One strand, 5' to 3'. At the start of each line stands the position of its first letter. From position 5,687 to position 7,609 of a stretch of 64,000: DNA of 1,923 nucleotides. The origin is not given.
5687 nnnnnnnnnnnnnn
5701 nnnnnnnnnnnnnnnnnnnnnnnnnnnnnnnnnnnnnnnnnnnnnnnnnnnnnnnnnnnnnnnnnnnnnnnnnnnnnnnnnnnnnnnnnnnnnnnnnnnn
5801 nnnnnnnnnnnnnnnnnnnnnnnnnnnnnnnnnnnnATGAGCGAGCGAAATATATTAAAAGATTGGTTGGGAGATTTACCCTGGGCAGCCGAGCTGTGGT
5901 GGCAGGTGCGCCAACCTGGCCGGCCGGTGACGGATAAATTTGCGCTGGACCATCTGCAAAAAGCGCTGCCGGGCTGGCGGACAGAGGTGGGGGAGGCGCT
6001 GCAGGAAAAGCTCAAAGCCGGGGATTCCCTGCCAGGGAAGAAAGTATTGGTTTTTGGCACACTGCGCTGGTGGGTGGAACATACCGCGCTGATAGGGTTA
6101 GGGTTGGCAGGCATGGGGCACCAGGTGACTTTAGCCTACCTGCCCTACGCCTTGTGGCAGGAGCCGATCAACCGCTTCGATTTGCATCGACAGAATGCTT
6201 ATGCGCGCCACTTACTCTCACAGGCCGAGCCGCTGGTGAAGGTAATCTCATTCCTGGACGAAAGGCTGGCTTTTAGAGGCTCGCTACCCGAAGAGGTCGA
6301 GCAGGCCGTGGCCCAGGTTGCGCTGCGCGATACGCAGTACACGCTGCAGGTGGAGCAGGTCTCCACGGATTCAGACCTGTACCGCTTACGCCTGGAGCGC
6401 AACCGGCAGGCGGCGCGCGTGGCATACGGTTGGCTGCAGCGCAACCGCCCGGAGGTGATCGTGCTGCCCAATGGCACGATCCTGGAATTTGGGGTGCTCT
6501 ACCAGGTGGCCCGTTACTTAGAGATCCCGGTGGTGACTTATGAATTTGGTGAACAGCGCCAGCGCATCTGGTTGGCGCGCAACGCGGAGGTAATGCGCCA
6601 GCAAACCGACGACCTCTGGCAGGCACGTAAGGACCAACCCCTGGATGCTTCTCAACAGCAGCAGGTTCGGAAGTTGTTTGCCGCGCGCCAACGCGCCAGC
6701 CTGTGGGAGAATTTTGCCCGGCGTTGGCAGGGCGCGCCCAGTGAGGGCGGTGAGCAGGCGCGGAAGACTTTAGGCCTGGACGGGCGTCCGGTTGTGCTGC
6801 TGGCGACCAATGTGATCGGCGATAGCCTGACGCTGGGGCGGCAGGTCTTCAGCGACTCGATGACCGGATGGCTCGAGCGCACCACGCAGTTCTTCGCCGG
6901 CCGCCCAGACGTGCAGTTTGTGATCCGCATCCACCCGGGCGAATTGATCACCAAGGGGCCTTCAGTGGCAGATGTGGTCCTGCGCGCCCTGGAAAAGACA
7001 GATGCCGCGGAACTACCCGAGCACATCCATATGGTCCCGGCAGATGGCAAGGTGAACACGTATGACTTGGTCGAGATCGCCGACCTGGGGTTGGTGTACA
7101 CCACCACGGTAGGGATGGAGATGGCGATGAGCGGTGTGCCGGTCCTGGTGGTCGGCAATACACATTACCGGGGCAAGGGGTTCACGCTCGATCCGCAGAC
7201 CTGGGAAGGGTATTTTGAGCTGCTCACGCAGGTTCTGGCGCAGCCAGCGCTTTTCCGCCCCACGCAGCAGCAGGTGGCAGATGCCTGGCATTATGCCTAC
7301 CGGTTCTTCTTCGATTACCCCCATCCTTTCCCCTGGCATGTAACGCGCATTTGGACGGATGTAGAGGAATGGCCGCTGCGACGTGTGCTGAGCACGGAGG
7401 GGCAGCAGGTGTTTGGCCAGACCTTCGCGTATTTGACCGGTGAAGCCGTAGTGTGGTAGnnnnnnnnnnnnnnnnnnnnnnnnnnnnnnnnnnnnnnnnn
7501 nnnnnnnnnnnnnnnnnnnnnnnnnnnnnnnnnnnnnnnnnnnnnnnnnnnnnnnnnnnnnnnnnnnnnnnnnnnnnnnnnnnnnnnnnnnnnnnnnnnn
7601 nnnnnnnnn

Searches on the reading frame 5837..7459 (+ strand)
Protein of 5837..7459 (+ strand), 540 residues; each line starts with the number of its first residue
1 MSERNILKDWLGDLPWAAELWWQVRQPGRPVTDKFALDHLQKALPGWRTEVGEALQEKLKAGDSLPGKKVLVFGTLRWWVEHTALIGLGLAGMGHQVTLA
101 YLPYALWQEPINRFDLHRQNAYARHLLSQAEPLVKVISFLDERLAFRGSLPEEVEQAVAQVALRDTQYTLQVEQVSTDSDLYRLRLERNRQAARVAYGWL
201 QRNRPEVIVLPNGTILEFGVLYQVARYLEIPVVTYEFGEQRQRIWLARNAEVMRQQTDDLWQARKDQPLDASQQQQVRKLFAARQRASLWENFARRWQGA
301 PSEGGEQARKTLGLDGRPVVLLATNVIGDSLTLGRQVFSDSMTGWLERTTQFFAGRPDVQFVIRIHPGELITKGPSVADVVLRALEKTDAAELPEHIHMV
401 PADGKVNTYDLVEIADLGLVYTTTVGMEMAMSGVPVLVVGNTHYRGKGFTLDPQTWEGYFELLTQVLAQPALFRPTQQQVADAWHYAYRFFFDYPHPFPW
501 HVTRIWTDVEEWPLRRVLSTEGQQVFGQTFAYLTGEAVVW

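Call 6: search_protein_families(library=pfam, proteins=[window:5837-7459:+], max_evalue=1)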
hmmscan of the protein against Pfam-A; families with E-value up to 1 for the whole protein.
window:5837-7459:+ (540 aa): 1 family
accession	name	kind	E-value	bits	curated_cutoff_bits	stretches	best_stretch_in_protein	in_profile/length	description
PF05159.20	Capsule_synth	-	0.013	15.4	20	1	405-483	227-302/310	Capsule polysaccharide biosynthesis protein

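Call 7: search_protein_families(library=ncbifam, proteins=[window:5837-7459:+], max_evalue=1)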
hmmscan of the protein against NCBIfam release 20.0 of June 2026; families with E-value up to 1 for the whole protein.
window:5837-7459:+ (540 aa): 1 family
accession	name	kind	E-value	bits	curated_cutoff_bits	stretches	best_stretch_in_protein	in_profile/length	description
NF046086.1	BFO_1060_trans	domain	5.9e-05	22.4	200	1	350-443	212-293/365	BFO_1060 family glycosyltransferase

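Call 15: find_homologous_proteins(query=window:5837-7459:+)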
Query window:5837-7459:+ (540 aa): 4331 proteins with E <= 0.001 among 8000 candidates; the best 120 are listed.
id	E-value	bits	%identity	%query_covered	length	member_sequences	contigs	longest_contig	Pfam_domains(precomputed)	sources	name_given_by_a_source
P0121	0.0e+0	1240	100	100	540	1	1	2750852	-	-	-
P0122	0.0e+0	1013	82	100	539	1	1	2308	-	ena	-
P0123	5.9e-294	994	81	100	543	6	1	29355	-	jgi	jgi:hypothetical protein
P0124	1.9e-245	834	68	99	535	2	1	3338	-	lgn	-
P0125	9.0e-244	828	66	100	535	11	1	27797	-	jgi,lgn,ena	-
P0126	2.1e-243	827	67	99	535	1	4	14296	-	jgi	jgi:hypothetical protein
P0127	6.0e-243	826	68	99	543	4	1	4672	-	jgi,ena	-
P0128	6.4e-242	822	66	99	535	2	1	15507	-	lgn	-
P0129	1.0e-241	822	67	99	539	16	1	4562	-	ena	-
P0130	2.7e-241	820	66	100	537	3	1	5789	-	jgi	jgi:hypothetical protein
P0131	1.1e-239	815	64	100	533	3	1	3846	-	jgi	jgi:hypothetical protein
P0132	1.4e-239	815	65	100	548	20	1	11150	-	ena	-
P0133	2.3e-239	814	66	100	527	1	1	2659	-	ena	-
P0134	7.7e-239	812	66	99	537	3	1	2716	-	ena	-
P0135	1.0e-238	812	66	99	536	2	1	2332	-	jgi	-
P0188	7.8e-232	789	65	99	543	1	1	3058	PF05159.21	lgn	-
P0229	5.0e-229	780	64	100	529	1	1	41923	PF05159.21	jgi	jgi:hypothetical protein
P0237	1.2e-228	779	63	100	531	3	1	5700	PF05159.21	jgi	jgi:hypothetical protein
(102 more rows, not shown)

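Call 24: search_solved_structures(query=A2, max_evalue=10, show_alignments=2)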
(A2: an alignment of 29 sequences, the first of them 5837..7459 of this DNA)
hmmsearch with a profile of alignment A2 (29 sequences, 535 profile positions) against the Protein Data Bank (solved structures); distinct sequences matched with E-value up to 10: 10.
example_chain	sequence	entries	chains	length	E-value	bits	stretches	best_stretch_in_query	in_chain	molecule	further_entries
7lxg_A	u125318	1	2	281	0.058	15.2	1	210-275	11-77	Beta-lactamase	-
7ass_A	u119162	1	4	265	0.089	14.6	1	215-282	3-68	Beta-lactamase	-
6q5b_A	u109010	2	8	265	0.1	14.4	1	215-282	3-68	Beta-lactamase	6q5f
6pxx_A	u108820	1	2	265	0.16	13.8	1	215-275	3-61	Beta-lactamase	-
8pea_A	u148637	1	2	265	0.17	13.6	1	215-275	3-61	Beta-lactamase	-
3hbr_A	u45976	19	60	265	0.19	13.5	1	215-275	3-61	OXA-48 | Beta-lactamase | Beta-lactamase OXA-48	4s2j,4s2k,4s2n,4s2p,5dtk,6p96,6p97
5oe2_A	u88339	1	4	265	0.2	13.4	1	215-275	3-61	Beta-lactamase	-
5oe0_A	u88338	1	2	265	0.24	13.1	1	215-275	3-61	Beta-lactamase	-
6mgd_A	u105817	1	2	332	0.37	12.5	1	402-447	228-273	Capsular polysaccharide export system protein KpsC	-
6cgq_A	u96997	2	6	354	0.73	11.6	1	155-227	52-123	Threonine synthase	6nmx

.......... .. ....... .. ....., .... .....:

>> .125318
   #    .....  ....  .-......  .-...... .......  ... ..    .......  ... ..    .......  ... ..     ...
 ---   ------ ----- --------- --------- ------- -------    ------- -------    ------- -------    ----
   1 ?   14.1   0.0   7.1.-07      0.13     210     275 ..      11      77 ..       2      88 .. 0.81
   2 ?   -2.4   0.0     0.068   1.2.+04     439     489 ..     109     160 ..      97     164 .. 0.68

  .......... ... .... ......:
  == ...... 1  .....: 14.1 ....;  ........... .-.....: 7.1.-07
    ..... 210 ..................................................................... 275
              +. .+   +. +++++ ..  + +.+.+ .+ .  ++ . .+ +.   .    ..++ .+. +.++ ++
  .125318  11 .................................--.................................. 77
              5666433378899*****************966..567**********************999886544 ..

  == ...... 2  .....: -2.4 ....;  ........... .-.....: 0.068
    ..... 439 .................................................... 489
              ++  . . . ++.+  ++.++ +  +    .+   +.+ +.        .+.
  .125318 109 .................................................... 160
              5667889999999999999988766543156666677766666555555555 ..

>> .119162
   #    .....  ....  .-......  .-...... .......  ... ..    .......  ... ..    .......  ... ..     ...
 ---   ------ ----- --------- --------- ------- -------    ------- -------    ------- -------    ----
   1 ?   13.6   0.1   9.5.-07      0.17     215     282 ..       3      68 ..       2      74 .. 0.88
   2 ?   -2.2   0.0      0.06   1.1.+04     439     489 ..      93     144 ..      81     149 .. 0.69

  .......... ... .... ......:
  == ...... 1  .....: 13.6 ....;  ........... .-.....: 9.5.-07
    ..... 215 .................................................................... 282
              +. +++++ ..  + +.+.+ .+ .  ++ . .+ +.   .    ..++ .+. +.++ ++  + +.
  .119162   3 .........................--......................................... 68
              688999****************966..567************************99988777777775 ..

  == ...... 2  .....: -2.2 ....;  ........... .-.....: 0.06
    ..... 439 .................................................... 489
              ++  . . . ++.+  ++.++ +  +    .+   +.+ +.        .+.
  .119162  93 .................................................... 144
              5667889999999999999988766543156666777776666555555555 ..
